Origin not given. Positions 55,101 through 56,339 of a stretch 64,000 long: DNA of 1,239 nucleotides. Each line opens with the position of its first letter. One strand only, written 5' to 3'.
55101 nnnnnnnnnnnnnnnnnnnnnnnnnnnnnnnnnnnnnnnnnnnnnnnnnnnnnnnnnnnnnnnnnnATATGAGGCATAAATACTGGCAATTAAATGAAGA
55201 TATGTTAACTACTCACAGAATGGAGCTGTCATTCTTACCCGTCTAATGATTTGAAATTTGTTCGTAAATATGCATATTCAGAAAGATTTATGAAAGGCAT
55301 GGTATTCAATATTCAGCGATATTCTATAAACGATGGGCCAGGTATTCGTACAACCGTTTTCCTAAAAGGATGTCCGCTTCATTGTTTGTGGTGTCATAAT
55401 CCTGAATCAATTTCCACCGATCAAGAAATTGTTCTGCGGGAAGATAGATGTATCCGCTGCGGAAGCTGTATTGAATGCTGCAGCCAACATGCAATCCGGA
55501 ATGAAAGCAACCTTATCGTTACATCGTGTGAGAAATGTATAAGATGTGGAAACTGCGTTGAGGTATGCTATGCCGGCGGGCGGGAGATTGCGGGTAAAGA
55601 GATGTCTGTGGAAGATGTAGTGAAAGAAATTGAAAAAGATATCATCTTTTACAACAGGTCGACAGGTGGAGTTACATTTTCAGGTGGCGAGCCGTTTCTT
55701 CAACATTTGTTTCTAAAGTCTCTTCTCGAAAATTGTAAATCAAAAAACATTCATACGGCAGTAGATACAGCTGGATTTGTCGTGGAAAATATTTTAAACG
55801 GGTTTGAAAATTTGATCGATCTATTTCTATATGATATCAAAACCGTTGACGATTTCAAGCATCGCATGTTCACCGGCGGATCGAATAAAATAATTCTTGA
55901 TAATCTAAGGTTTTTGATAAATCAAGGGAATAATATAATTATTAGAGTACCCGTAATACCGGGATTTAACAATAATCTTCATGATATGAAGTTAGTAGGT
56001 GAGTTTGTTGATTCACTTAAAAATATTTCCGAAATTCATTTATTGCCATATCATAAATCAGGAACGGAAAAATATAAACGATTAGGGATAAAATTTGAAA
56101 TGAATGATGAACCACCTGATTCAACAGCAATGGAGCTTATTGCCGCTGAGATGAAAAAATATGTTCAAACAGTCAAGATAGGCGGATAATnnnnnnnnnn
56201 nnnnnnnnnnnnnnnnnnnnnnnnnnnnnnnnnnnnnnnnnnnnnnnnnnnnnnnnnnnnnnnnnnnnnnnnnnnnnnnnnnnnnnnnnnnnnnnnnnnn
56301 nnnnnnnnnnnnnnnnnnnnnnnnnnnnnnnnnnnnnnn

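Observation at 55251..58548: Glycyl radical enzyme of the Cys-x-Glu eliminase class with activase-first gene order, substrate unassigned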

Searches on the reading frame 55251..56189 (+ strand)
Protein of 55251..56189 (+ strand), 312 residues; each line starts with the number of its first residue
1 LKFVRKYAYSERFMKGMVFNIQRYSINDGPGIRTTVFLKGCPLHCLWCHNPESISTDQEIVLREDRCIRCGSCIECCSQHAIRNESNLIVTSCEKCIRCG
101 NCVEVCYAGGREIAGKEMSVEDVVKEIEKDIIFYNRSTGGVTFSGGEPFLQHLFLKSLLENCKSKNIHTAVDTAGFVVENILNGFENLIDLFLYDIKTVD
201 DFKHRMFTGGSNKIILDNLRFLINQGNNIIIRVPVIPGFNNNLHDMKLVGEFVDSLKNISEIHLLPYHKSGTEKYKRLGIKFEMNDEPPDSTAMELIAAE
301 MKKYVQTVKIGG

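Call 3: search_protein_families(library=pfam, proteins=[window:55251-56189:+])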
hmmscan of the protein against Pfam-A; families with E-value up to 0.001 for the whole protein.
window:55251-56189:+ (312 aa): 6 families
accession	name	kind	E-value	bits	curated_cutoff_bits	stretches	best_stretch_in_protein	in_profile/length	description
PF04055.27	Radical_SAM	-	1.7e-17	64.5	29.5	1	106-242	14-157/166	Radical SAM superfamily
PF13353.11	Fer4_12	-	5.9e-14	53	22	1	28-190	2-107/137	4Fe-4S single cluster domain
PF00037.32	Fer4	-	4.7e-06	26.6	21.1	0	94-106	6-18/24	4Fe-4S binding domain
PF13237.11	Fer4_10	-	7.4e-06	26.2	25.5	1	60-106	2-52/53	4Fe-4S dicluster domain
PF14697.11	Fer4_21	-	0.00027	21.5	35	1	62-106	3-51/59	4Fe-4S dicluster domain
PF12837.12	Fer4_6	-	0.00042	20.6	25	0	64-81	6-23/24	4Fe-4S binding domain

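Call 4: search_protein_families(library=ncbifam, proteins=[window:55251-56189:+], max_evalue=0.00001)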
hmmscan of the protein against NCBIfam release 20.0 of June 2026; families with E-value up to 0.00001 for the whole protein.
window:55251-56189:+ (312 aa): 22 families
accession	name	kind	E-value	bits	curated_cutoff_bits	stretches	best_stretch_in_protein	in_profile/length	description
NF043069.1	T4HPD_activ_SAM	equivalog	3.1e-111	371.5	425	1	16-312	2-299/299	trans-4-hydroxy-L-proline dehydratase activase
TIGR02494.1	PFLE_PFLC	subfamily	1.8e-109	365.5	174.35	1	18-296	1-284/293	glycyl-radical enzyme activating protein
NF048010.1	SfplDhtActHpsHDes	equivalog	3.4e-92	308.4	430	1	14-296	4-293/298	(2S)-3-sulfopropanediol dehydratase activating enzyme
TIGR04395.1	cutC_activ_rSAM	equivalog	2.1e-87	293.3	360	1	15-308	4-304/309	choline TMA-lyase-activating enzyme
NF033719.1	ind_deCO2_activ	equivalog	8.5e-83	278.1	425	1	16-298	1-290/302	indoleacetate decarboxylase activase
NF033717.2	HPDL_rSAM_activ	equivalog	8.5e-77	258.4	420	1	15-294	3-289/311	4-hydroxyphenylacetate decarboxylase activase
NF048008.1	SfplDhtActHpfHKleb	equivalog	2.4e-74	250.4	500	1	17-305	1-296/308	(2S)-3-sulfopropanediol dehydratase activating enzyme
TIGR04003.1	rSAM_BssD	equivalog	1.3e-71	241.4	496.45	1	17-312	2-308/314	[benzylsuccinate synthase]-activating enzyme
NF007483.0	PRK10076.1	equivalog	6.8e-71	238.8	326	2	91-312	68-292/292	[formate-C-acetyltransferase]-activating enzyme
TIGR02493.1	PFLA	equivalog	2.4e-59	200.6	231.75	2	97-301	27-232/235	pyruvate formate-lyase-activating protein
TIGR04041.1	activase_YjjW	hypoth_equivalog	1e-53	182.6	250.2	1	16-276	2-247/276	YjjW family glycine radical enzyme activase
NF008356.0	PRK11145.1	equivalog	8.3e-53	179.2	375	2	112-309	45-245/246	pyruvate formate lyase 1-activating protein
TIGR02495.1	NrdG2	equivalog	9.7e-19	67.5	131.15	1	114-249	43-176/193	anaerobic ribonucleoside-triphosphate reductase activating protein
TIGR02491.1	NrdG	equivalog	3.2e-14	53.1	126.1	1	19-59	3-43/154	anaerobic ribonucleoside-triphosphate reductase activating protein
TIGR04084.1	rSAM_AF0577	subfamily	1.4e-08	34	225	1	115-235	26-138/347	TIGR04084 family radical SAM/SPASM domain-containing protein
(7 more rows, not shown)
